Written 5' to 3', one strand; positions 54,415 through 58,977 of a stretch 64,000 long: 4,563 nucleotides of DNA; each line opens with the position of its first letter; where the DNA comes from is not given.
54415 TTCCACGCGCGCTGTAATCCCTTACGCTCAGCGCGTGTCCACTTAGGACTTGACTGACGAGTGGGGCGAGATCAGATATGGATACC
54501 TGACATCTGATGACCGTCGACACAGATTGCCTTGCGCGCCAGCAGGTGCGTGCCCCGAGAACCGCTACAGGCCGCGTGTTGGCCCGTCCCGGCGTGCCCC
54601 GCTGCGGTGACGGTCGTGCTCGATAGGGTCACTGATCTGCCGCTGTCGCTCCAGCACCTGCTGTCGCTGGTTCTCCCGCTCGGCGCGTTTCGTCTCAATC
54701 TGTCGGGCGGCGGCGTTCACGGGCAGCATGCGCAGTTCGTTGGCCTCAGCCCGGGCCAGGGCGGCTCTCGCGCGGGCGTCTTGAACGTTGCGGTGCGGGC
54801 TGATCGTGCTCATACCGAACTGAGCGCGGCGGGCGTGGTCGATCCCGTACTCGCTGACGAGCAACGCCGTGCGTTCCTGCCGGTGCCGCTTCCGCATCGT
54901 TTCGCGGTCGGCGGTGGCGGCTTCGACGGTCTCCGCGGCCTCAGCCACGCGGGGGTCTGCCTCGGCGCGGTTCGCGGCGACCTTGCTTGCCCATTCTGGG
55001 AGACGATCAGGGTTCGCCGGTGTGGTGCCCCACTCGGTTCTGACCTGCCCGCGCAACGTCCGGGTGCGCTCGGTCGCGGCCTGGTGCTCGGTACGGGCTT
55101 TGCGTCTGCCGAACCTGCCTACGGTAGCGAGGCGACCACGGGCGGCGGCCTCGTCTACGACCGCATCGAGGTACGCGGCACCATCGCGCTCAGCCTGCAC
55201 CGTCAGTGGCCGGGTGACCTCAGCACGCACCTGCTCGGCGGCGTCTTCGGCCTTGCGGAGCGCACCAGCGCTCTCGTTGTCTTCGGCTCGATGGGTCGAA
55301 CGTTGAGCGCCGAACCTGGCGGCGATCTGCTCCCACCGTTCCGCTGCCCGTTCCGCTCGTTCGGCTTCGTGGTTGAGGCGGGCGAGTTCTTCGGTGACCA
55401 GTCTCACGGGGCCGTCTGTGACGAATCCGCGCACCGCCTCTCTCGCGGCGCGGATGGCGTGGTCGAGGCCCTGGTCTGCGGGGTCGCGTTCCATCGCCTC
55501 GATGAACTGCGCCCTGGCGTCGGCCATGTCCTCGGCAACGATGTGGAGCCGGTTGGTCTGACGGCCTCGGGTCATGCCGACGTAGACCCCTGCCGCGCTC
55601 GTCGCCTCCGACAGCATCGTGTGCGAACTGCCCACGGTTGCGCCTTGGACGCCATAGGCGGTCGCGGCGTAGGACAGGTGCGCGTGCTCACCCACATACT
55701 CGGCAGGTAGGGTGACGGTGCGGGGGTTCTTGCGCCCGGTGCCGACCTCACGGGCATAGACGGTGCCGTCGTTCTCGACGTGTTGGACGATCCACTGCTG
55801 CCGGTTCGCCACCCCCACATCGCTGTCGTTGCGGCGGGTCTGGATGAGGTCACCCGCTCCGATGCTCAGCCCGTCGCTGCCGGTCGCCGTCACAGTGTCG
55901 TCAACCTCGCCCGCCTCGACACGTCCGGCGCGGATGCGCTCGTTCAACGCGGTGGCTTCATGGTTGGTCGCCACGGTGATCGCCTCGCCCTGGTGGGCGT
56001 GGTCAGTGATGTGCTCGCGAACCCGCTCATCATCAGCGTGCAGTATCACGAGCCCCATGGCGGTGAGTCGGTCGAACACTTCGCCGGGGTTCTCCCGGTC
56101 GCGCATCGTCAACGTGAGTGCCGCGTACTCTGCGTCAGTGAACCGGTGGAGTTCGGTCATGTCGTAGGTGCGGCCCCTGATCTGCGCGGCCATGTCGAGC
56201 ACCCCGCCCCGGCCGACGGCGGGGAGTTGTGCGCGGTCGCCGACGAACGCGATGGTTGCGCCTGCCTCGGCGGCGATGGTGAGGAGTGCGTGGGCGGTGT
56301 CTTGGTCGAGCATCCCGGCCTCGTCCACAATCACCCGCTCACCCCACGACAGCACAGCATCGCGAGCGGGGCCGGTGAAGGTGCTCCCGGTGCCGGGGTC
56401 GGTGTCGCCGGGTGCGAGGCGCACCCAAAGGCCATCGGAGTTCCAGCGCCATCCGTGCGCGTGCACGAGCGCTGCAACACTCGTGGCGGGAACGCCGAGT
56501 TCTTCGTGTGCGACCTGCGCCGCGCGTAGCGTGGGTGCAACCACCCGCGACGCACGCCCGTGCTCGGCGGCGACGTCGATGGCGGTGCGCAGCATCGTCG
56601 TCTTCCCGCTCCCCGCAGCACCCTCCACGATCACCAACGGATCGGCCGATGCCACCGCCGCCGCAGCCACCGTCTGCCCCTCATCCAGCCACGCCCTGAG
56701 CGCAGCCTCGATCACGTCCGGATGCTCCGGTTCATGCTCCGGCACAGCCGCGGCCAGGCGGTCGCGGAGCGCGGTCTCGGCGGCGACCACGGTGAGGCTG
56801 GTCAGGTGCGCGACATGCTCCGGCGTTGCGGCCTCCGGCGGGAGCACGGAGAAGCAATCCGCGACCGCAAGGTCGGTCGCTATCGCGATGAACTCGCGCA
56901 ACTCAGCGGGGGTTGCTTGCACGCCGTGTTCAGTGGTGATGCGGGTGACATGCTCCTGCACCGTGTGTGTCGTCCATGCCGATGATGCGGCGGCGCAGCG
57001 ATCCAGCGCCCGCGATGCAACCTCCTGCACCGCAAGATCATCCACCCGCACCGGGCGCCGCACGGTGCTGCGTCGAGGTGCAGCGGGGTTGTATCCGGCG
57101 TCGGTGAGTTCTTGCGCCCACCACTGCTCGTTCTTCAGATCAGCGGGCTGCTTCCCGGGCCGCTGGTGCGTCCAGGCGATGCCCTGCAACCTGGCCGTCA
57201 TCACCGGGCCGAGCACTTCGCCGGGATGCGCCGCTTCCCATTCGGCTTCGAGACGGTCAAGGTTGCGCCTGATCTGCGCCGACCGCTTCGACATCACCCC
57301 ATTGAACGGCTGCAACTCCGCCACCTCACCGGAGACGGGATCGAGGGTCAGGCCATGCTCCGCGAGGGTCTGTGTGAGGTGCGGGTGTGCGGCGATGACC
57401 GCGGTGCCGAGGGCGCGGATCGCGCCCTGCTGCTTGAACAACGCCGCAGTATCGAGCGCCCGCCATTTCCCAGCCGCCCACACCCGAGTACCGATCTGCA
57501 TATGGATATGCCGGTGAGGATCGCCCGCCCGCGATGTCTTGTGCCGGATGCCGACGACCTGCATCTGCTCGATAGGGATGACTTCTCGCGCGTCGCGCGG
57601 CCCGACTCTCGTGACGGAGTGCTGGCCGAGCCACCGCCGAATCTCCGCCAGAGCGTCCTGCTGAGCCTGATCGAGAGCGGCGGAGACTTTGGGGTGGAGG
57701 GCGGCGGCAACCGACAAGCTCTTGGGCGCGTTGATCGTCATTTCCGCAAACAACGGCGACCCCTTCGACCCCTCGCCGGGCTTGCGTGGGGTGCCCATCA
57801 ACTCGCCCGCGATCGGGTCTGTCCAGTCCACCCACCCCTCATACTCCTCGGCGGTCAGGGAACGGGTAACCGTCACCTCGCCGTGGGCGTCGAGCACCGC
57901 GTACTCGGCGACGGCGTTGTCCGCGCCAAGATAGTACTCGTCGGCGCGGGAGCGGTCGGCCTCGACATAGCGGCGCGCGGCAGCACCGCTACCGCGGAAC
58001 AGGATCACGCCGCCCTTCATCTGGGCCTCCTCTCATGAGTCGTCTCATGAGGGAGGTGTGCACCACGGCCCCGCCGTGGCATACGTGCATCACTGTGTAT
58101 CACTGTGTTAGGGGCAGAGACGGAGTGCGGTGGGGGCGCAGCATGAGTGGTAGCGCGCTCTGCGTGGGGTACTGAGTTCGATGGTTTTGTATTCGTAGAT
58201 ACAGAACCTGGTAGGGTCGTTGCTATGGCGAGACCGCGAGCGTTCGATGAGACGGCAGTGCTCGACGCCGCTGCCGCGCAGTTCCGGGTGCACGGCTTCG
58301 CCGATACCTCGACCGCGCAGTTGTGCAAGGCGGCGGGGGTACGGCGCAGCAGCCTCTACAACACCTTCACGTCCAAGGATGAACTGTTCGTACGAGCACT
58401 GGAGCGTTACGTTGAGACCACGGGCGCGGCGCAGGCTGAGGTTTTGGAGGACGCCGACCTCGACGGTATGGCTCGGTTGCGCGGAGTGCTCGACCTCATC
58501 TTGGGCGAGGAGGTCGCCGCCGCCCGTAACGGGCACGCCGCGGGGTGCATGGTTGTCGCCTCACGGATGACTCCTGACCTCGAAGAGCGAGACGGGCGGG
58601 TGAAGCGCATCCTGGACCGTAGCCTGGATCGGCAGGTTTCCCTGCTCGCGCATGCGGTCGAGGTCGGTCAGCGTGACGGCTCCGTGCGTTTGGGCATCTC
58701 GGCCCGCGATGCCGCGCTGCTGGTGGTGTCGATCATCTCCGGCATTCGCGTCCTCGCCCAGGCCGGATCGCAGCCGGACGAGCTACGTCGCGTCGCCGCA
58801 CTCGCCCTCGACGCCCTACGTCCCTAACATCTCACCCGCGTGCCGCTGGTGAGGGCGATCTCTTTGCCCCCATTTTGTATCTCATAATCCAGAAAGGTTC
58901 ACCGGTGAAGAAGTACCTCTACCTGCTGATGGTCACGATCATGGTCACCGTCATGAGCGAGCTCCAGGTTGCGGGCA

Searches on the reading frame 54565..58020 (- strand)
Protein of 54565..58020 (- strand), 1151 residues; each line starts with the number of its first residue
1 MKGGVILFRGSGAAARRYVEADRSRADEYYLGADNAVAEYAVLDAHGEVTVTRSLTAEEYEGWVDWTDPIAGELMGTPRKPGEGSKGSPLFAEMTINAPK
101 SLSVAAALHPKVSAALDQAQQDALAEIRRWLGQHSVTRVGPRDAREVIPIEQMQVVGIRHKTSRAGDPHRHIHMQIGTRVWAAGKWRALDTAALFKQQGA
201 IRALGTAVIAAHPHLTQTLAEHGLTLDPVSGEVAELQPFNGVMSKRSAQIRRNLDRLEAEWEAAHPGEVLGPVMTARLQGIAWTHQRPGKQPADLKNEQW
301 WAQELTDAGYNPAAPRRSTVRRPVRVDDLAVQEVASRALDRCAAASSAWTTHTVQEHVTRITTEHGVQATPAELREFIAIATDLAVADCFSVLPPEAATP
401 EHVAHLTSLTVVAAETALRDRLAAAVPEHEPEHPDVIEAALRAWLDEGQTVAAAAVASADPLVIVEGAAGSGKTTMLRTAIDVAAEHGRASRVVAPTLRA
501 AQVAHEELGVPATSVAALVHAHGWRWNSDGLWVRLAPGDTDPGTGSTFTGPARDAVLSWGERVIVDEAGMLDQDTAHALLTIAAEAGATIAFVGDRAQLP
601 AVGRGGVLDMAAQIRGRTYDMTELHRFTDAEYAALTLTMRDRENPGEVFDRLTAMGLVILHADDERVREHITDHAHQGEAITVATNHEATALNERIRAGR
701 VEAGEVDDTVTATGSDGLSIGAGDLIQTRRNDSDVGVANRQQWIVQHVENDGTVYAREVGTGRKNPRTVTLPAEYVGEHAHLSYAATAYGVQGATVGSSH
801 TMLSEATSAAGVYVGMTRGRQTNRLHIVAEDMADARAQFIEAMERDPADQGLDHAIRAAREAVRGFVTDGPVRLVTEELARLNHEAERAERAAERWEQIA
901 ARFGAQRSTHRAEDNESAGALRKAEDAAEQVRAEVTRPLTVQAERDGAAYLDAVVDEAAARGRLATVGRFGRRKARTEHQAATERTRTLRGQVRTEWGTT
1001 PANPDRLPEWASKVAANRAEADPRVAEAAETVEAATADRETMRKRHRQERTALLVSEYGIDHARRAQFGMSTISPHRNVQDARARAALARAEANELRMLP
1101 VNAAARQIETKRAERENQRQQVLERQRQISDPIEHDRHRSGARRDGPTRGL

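Call 66: search_protein_families(library=pfam, proteins=[window:54565-58020:-], max_evalue=0.00001)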
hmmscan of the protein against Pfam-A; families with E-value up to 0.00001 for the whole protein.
window:54565-58020:- (1151 aa): 4 families
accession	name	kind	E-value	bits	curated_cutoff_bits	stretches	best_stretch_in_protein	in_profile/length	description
PF13604.12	AAA_30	-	1e-40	140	27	1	445-660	2-188/191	AAA domain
PF08751.17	TrwC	-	1.5e-39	136.7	25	1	14-306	3-284/286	TrwC relaxase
PF13245.12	AAA_19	-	5.6e-19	69.1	25.1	1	453-604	4-134/134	AAA domain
PF01443.25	Viral_helicase1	-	8.3e-07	29.5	21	0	464-486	2-22/228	Viral superfamily 1 RNA helicase core domain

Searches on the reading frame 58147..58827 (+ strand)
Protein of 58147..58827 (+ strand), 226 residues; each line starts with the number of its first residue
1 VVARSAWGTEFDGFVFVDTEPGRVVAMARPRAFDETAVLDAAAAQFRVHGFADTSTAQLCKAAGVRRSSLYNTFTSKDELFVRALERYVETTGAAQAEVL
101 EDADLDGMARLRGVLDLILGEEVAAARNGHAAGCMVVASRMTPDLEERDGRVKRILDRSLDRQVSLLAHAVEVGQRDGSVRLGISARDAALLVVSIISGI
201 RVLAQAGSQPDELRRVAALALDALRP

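Call 66: search_protein_families(library=pfam, proteins=[window:58147-58827:+], max_evalue=0.00001)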
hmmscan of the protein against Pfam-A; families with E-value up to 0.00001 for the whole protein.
window:58147-58827:+ (226 aa): 2 families
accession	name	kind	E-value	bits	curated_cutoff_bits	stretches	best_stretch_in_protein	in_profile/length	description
PF00440.29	TetR_N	-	3.3e-13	49.6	24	1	39-83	2-46/47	Bacterial regulatory proteins, tetR family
PF16925.10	TetR_C_13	-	5.6e-06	27.1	27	1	107-217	1-106/109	Tetracyclin repressor-like, C-terminal domain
